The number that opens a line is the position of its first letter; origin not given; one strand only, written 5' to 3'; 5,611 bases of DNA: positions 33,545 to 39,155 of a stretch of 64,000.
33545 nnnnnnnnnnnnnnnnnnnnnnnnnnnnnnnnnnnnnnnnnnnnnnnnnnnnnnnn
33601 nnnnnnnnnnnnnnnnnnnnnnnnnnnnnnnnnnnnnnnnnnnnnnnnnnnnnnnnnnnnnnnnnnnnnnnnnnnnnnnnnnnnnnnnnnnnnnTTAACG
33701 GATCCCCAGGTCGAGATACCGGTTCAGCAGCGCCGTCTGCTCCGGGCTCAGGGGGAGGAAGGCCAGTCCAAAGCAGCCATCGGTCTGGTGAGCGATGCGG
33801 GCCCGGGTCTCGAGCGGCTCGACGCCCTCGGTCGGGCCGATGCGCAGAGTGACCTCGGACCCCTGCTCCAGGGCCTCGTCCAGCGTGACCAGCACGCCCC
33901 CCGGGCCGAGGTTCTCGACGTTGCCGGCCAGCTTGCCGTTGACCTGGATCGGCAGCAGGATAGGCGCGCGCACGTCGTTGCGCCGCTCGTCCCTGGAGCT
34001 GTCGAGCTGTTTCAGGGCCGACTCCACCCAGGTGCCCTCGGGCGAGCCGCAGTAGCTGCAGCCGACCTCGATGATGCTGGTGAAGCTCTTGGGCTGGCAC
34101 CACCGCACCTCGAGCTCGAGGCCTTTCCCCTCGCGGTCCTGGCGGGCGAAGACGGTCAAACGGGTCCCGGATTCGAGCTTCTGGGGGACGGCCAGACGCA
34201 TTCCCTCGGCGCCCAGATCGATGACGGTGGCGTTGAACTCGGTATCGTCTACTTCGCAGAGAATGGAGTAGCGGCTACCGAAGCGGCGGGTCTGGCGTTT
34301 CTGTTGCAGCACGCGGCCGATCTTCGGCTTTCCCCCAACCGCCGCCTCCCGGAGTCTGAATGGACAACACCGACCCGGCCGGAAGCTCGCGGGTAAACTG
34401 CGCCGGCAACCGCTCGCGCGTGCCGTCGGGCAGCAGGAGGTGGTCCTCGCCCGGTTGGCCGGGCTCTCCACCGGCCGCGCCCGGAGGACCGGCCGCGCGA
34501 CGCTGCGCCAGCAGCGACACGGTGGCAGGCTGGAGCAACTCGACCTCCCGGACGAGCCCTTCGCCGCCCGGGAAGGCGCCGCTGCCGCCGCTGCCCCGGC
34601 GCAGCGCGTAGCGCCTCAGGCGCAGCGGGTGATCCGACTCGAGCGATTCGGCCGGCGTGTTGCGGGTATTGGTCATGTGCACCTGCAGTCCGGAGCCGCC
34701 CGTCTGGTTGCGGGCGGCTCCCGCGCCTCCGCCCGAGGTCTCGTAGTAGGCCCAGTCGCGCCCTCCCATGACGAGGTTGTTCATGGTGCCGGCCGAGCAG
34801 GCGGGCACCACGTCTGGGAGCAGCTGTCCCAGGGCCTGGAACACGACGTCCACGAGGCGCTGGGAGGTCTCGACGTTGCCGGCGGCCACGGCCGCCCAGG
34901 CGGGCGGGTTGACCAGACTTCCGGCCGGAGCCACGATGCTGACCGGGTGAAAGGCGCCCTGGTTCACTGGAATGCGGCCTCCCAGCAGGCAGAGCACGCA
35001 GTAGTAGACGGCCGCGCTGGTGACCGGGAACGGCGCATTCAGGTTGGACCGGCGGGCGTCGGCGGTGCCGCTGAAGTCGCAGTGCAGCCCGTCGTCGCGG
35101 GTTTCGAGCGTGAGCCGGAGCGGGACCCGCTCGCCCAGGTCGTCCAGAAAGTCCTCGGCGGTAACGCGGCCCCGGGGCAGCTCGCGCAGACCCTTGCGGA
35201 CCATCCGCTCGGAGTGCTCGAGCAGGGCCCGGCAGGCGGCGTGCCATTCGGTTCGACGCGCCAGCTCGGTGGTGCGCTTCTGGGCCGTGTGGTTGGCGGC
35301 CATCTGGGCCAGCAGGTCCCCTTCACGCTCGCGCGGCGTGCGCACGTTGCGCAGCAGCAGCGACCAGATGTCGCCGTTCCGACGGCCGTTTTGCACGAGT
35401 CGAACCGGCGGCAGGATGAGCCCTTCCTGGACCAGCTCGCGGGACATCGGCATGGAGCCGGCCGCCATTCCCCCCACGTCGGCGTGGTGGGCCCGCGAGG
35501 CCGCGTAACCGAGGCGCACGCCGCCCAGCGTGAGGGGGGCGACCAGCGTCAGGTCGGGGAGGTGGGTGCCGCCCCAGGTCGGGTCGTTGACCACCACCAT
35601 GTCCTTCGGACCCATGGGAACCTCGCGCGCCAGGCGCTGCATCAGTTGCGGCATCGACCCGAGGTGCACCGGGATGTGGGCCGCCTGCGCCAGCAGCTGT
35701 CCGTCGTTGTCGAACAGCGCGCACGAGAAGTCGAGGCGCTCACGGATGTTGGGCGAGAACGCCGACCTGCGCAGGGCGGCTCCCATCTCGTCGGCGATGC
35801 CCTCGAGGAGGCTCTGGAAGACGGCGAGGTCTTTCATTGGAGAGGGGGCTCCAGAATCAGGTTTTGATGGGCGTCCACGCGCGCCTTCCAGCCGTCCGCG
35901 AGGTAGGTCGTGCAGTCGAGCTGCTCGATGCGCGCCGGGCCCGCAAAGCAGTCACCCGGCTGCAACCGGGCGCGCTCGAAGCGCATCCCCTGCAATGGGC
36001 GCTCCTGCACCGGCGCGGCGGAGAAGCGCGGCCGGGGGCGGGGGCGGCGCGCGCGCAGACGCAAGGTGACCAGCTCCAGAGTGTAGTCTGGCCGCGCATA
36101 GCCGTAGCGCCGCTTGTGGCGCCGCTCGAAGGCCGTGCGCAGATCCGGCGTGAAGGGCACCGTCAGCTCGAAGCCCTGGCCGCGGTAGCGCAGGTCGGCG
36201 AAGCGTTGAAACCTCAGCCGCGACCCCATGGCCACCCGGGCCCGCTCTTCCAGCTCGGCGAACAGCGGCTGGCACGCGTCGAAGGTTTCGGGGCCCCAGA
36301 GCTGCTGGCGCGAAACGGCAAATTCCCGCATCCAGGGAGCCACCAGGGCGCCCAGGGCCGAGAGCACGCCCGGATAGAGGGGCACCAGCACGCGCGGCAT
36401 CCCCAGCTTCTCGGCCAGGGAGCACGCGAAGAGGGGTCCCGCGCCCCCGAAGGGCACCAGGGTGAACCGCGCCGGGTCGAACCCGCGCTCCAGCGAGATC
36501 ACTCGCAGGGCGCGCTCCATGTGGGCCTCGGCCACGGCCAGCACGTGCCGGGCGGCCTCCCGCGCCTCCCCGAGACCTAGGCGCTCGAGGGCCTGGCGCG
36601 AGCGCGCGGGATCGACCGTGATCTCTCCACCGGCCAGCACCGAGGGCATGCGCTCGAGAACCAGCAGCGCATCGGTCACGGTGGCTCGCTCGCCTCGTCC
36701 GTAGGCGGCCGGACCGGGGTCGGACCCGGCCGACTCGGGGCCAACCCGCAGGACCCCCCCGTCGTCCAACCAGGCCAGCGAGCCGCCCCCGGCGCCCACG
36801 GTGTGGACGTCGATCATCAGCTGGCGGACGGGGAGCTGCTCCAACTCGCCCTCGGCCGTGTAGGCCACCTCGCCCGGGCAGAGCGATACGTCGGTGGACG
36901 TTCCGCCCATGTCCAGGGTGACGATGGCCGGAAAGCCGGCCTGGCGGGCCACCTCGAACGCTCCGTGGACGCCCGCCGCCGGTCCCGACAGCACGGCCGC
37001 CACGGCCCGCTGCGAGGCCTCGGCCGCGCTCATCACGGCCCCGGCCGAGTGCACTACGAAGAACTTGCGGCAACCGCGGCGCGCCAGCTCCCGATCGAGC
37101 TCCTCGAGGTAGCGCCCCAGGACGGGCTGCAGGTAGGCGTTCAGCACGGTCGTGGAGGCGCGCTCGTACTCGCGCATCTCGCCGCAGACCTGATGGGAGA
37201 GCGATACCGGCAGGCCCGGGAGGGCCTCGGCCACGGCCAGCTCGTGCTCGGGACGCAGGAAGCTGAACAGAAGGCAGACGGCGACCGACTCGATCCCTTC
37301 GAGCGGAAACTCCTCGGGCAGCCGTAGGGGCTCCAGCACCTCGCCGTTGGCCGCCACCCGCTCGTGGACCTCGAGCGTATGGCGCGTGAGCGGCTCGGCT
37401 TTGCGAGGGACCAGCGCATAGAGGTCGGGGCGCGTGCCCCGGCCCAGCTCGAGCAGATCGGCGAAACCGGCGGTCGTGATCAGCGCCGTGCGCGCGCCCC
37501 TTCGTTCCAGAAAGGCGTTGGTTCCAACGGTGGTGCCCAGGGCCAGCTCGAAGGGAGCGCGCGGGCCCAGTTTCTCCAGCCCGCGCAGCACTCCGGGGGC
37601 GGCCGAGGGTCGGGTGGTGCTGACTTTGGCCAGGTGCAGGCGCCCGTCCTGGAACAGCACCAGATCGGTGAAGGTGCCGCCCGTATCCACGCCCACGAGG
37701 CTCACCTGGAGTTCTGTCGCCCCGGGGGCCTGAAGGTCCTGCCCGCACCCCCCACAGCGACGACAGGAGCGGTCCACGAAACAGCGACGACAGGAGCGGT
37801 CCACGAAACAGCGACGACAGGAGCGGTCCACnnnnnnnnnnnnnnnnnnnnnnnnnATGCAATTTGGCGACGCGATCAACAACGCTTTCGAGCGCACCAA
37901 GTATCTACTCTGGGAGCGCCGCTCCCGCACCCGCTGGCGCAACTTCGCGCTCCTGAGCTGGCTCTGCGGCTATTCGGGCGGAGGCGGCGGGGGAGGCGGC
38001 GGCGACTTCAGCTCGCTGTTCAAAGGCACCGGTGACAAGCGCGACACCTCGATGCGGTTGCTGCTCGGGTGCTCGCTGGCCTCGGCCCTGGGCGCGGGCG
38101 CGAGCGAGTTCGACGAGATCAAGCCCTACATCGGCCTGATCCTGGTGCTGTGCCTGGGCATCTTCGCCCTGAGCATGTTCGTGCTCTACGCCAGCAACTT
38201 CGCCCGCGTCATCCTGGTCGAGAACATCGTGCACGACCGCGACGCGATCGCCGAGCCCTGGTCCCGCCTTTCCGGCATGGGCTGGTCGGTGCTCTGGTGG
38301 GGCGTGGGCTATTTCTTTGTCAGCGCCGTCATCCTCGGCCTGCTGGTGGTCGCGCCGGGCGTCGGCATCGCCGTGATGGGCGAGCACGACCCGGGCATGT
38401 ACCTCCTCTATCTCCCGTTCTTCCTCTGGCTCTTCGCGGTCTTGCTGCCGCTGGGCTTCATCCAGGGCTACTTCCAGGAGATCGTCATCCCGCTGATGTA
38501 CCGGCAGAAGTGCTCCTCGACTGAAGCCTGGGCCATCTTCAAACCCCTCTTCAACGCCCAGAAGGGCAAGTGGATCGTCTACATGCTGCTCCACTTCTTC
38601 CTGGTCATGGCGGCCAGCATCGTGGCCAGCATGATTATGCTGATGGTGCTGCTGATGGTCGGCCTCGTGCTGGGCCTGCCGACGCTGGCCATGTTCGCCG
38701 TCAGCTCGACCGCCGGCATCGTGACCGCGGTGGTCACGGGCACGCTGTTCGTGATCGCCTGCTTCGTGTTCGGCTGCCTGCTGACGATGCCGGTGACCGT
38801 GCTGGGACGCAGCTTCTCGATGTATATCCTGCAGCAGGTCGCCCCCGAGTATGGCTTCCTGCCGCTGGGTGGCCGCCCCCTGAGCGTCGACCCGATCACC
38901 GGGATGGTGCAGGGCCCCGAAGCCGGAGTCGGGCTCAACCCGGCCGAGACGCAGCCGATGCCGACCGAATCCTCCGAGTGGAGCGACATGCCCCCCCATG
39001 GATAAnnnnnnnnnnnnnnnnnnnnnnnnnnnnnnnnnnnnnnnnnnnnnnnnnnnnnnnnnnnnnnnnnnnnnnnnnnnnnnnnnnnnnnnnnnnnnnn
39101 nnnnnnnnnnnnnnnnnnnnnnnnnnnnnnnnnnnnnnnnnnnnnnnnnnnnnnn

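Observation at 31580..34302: Tandem-PilZ receptor followed by a paralogous pair of glycine-zipper / coiled-coil membrane proteins behind hyuAB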

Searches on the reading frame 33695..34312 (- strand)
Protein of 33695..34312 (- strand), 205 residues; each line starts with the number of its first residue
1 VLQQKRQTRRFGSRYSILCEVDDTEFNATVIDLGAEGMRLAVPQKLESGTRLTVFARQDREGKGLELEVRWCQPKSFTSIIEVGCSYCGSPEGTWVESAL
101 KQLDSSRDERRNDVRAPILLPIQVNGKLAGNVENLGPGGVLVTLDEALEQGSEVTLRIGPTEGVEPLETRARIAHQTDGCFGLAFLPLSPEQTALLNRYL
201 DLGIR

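Call 44: search_protein_families(library=padloc, proteins=[window:33695-34312:-], max_evalue=0.1)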
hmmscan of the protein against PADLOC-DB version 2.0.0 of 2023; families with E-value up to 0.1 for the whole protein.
window:33695-34312:- (205 aa): 0 families

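Call 45: search_protein_families(library=phrogs, proteins=[window:33695-34312:-], max_evalue=0.1)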
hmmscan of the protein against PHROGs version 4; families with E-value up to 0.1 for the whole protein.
window:33695-34312:- (205 aa): 0 families

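Call 71: find_homologous_proteins(query=window:33695-34312:-, max_evalue=0.00001)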
Query window:33695-34312:- (205 aa): 1 proteins with E <= 0.00001 among 313 candidates.
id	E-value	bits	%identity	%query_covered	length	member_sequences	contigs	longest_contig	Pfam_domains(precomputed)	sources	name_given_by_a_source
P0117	1.8e-131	454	100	100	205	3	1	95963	PF07238.20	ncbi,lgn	-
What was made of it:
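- The PilZ protein has no detectable relatives (call 71).
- Tried and rejected: The homolog search for the PilZ protein found only itself, so conservation of hyuAB-PilZ could not be tested (call 71).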

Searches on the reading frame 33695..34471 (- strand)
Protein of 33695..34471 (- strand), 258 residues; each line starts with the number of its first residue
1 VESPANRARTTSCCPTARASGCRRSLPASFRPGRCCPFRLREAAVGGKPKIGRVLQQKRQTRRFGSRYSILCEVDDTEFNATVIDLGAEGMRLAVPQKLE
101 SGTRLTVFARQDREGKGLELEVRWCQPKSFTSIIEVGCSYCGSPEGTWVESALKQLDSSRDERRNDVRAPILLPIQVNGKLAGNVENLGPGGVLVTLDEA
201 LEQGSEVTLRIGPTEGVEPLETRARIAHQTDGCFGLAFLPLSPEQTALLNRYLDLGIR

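Call 3: search_protein_families(library=pfam, proteins=[window:33695-34471:-], max_evalue=0.1)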
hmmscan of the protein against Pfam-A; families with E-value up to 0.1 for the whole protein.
window:33695-34471:- (258 aa): 1 family
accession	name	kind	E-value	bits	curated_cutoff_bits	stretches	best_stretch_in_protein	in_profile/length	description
PF07238.19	PilZ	-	1.8e-22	80.1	22.5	2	162-253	1-100/102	PilZ domain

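Call 4: search_protein_families(library=ncbifam, proteins=[window:33695-34471:-], max_evalue=0.1)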
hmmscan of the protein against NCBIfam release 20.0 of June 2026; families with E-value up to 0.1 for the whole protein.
window:33695-34471:- (258 aa): 2 families
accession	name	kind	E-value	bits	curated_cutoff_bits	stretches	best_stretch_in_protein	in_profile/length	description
TIGR02266.1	gmx_TIGR02266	paralog_domain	7.5e-09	35.6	68.7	1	178-254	14-96/96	TIGR02266 family protein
TIGR03030.1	CelA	equivalog_domain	0.00025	19.2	699.1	0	56-104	567-617/714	UDP-forming cellulose synthase catalytic subunit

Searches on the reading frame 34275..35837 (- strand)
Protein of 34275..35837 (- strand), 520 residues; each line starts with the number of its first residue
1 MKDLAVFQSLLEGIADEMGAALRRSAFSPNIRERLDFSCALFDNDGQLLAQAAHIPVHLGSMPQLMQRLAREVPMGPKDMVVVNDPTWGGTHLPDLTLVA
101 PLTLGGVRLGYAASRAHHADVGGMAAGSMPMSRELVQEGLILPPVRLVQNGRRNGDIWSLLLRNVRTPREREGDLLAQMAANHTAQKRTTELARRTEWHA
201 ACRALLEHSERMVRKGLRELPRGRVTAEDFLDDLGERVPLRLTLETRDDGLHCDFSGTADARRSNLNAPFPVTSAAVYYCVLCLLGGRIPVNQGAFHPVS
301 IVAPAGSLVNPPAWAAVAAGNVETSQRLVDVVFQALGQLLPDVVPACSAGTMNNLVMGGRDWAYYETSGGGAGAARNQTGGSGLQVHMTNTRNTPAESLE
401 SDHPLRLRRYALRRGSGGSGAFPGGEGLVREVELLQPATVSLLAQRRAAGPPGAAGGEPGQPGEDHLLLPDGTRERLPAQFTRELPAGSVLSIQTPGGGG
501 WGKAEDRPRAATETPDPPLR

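Call 3: search_protein_families(library=pfam, proteins=[window:34275-35837:-], max_evalue=0.1)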
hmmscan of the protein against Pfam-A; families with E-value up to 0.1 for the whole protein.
window:34275-35837:- (520 aa): 1 family
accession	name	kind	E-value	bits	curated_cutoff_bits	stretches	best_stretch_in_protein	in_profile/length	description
PF02538.19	Hydantoinase_B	-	3.6e-183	610.2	26.8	1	4-503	5-518/519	Hydantoinase B/oxoprolinase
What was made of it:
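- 34275..35837 (-): hyuB-type hydantoinase/oxoprolinase B subunit, with a 4-nt overlap with hyuA. Context only. Pfam Hydantoinase_B 3.6e-183 (call 3)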

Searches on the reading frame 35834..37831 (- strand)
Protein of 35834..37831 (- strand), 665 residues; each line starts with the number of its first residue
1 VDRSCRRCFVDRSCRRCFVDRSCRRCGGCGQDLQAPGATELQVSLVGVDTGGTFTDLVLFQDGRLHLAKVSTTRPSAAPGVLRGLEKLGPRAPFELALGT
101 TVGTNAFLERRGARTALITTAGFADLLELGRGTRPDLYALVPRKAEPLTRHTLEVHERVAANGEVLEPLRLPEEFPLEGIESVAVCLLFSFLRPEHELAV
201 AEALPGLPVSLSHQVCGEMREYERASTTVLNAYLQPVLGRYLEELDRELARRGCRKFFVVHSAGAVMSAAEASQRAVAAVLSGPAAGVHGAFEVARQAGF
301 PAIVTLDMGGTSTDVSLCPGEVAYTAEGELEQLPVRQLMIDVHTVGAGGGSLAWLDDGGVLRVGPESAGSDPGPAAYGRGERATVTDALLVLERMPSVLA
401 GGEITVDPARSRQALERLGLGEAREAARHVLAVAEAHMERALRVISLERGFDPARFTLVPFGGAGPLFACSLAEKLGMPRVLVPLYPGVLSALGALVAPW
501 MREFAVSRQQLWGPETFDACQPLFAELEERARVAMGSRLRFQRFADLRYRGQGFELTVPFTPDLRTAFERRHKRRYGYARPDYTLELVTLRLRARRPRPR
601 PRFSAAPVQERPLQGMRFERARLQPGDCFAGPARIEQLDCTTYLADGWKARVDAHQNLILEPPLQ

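Call 3: search_protein_families(library=pfam, proteins=[window:35834-37831:-], max_evalue=0.1)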
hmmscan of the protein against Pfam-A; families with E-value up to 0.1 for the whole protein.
window:35834-37831:- (665 aa): 3 families
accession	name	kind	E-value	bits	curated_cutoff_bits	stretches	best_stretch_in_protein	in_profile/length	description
PF01968.24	Hydantoinase_A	-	3.1e-83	279.8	22.9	1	224-502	1-289/291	Hydantoinase/oxoprolinase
PF05378.19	Hydant_A_N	-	3.7e-41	141.2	25.2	1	46-204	2-172/176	Hydantoinase/oxoprolinase N-terminal region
PF13941.12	MutL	-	0.0037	16.6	27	1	242-316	184-259/450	MutL protein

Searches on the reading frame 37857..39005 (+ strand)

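Call 76: search_protein_families(library=pfam, proteins=[window:37857-39005:+], max_evalue=0.0001)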
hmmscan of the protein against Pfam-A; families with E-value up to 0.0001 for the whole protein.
window:37857-39005:+ (382 aa): 1 family
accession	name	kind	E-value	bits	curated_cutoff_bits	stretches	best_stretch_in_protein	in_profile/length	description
PF24400.1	DUF7544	-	1.4e-37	130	27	1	5-334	5-301/302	Family of unknown function (DUF7544)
